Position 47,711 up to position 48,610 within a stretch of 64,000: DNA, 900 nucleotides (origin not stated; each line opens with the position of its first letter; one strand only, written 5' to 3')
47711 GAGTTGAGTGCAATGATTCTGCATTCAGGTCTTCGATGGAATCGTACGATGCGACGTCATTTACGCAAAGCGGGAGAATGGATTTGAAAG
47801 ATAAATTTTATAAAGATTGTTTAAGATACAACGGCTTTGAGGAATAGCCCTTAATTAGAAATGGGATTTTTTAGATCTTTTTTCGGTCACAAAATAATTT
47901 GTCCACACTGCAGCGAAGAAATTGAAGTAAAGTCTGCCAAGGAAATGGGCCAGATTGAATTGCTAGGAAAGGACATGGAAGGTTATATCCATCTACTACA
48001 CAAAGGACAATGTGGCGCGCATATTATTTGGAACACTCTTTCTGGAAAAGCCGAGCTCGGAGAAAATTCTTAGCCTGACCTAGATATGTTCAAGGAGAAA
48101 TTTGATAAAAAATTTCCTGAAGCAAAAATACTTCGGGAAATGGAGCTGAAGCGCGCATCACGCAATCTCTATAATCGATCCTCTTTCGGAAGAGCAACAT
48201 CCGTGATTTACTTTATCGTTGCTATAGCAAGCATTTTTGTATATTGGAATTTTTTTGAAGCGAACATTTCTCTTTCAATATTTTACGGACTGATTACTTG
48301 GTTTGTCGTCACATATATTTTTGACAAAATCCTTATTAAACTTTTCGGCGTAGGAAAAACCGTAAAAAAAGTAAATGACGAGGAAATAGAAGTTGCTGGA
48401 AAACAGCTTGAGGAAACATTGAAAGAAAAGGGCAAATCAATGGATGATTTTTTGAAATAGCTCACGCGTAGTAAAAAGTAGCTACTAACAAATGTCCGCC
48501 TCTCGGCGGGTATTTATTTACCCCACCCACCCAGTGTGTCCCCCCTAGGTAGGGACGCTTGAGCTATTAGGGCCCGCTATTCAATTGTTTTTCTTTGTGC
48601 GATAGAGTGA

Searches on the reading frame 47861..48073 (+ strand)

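Call 10: search_protein_families(library=pfam, proteins=[window:47861-48073:+], max_evalue=0.1)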
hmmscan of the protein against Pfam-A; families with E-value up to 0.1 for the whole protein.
window:47861-48073:+ (70 aa): 4 families
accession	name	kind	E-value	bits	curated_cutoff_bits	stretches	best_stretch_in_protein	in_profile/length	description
PF23663.1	Znf_SCAND3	-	0.022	15.2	27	1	8-27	28-47/50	SCAN domain-containing protein 3-like zinc finger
PF12760.12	Zn_ribbon_IS1595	-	0.029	14.8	25.4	1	3-23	10-29/46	Transposase zinc-ribbon domain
PF24441.1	DUF7560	-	0.039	14.1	27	1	13-24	7-18/44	Family of unknown function (DUF7560)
PF14255.11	Cys_rich_CPXG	-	0.078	13.4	25.2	0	12-23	1-12/52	Cysteine-rich CPXCG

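Call 11: search_protein_families(library=phrogs, proteins=[window:47861-48073:+], max_evalue=0.1)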
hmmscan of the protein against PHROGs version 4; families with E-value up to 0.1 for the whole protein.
window:47861-48073:+ (70 aa): 4 families
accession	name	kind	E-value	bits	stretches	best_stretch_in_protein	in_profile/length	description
phrog_21854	-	unknown function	0.023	15.9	1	12-25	33-46/60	-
phrog_2834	-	unknown function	0.033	15.1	1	11-37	49-75/78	-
phrog_17873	-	unknown function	0.042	15.2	1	11-27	13-29/69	-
phrog_5602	-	unknown function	0.046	14.4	1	10-27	41-58/60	-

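Call 56: search_protein_families(library=padloc, proteins=[window:47861-48073:+], max_evalue=0.05)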
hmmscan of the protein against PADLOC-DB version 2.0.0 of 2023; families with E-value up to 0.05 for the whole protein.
window:47861-48073:+ (70 aa): 0 families

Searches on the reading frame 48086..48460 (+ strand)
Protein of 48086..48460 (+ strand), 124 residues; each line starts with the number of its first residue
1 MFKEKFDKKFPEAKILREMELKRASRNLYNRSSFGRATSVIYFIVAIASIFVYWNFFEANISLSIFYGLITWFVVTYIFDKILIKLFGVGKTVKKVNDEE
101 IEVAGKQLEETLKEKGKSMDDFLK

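Call 10: search_protein_families(library=pfam, proteins=[window:48086-48460:+], max_evalue=0.1)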
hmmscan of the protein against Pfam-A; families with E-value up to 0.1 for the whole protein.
window:48086-48460:+ (124 aa): 3 families
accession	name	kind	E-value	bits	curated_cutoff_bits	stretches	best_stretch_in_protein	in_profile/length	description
PF11085.13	YqhR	-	0.00038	20.9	27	1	27-86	59-121/165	Conserved membrane protein YqhR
PF18159.6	S_4TM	-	0.04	13.7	26.9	1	18-83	12-77/291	SMODS-associating 4TM effector domain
PF10112.14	Halogen_Hydrol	-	0.06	13.8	29.8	1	40-111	5-73/191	5-bromo-4-chloroindolyl phosphate hydrolysis protein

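Call 11: search_protein_families(library=phrogs, proteins=[window:48086-48460:+], max_evalue=0.1)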
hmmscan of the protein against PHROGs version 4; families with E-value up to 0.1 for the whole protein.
window:48086-48460:+ (124 aa): 0 families

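Call 56: search_protein_families(library=padloc, proteins=[window:48086-48460:+], max_evalue=0.05)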
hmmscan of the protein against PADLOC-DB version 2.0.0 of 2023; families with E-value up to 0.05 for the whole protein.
window:48086-48460:+ (124 aa): 1 family
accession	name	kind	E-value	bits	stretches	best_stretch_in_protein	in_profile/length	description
PDLC00716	Effector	-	0.01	13.6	1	17-86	12-81/302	4TM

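Call 58: find_homologous_proteins(query=window:48086-48460:+, max_evalue=0.01)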
Query window:48086-48460:+ (124 aa): 98 proteins with E <= 0.01 among 108 candidates.
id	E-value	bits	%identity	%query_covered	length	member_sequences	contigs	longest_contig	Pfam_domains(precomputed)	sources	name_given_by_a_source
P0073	1.5e-60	220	100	85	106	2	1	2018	-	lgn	-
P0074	2.3e-60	220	84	98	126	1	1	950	-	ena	-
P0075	2.7e-60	219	84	98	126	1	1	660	-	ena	-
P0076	2.9e-60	219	84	98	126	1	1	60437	PF11085.14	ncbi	-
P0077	7.8e-60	218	83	98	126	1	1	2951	-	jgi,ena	-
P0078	1.3e-59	217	83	98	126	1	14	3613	-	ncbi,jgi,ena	-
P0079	1.7e-59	217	83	98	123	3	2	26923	-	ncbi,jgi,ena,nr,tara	ncbi:MAG: hypothetical protein CMI55_00235 [Parcubacteria group bacterium]|jgi:uncharacterized membr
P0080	2.0e-59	217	83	98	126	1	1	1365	-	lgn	-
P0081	2.1e-59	216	83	98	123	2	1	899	-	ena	-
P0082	7.1e-59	215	83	98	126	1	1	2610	-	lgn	-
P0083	1.7e-58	214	82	98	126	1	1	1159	-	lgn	-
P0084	2.8e-58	213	83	98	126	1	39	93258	PF11085.14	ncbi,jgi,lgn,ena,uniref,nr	ncbi:MAG: hypothetical protein UY83_C0002G0111 [Candidatus Adlerbacteria bacterium GW2011_GWA1_54_10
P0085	3.0e-58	213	84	98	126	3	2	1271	PF11085.14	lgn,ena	-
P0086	3.6e-58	213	83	98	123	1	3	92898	PF11085.14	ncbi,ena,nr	ncbi:hypothetical protein A2852_02070 [Candidatus Adlerbacteria bacterium RIFCSPHIGHO2_01_FULL_54_23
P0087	3.7e-58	212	82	98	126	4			-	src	-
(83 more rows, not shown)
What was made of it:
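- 47576..48511 (+): Islet module 2: I80 (47605-47847), I70 (47861-48073, zinc-ribbon-like) and I124 (48086-48460, a small membrane protein). It is bracketed by the 29-nt direct repeat 47542-47570 / 48496-48524. I124 family is 65-84% identical across Adlerbacteria, WWE3 and Parcubacteria (call 58).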

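Call 59: find_encoding_contigs(protein=P0084, flank=4000, max_places=8)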
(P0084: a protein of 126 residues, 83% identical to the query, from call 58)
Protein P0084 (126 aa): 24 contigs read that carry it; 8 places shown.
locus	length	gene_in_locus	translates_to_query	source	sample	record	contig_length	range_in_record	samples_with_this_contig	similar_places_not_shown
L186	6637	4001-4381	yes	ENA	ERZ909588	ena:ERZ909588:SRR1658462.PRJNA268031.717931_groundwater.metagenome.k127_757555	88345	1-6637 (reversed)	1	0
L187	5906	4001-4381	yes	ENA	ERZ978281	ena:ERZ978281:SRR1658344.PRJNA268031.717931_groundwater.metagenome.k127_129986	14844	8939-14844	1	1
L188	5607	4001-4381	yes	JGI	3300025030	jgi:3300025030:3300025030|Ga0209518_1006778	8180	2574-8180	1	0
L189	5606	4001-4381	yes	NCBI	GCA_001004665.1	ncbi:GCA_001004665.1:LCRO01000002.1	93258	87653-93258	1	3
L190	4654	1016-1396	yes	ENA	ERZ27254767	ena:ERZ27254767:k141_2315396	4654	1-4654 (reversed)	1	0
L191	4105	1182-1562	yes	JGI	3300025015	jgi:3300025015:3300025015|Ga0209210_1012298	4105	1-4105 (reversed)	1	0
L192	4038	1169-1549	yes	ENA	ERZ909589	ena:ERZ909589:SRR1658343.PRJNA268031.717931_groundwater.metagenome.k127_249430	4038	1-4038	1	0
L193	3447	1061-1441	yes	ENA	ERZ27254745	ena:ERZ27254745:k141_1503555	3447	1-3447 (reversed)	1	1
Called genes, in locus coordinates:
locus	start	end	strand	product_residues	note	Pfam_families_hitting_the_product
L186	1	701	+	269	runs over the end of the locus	PF00551:Formyl_trans_N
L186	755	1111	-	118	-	PF02482:Ribosomal_S30AE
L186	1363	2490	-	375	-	PF26514:DUF8173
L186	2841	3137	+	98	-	-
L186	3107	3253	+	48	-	PF01381:HTH_3, PF13443:HTH_26, PF13560:HTH_31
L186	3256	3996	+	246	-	PF00106:adh_short, PF08659:KR, PF13561:adh_short_C2, PF23441:SDR (weak)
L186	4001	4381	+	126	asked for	PF11085:YqhR (weak)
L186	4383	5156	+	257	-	PF13643:DUF4145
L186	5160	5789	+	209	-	PF06821:Ser_hydrolase (weak)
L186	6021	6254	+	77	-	-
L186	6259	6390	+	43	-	-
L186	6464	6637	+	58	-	?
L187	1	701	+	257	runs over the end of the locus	PF00551:Formyl_trans_N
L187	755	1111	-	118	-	PF02482:Ribosomal_S30AE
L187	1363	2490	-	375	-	PF26514:DUF8173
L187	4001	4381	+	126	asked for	PF11085:YqhR (weak)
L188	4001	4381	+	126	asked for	PF11085:YqhR (weak)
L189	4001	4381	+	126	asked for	PF11085:YqhR (weak)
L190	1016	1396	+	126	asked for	PF11085:YqhR (weak)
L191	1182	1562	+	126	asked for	PF11085:YqhR (weak)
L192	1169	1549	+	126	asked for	PF11085:YqhR (weak)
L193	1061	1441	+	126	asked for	PF11085:YqhR (weak)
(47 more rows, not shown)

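Call 78: find_related_loci(query=window:48086-48457:+, collection=viral_contigs, flank=5000)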
Query window:48086-48457:+ (124 aa) in viral_contigs; peptide patterns used: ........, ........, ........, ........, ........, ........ (x = any residue, [..] = any of these).
14 stretches matched a pattern, but none encodes a relative of the query by tblastn (E <= 1e-3).
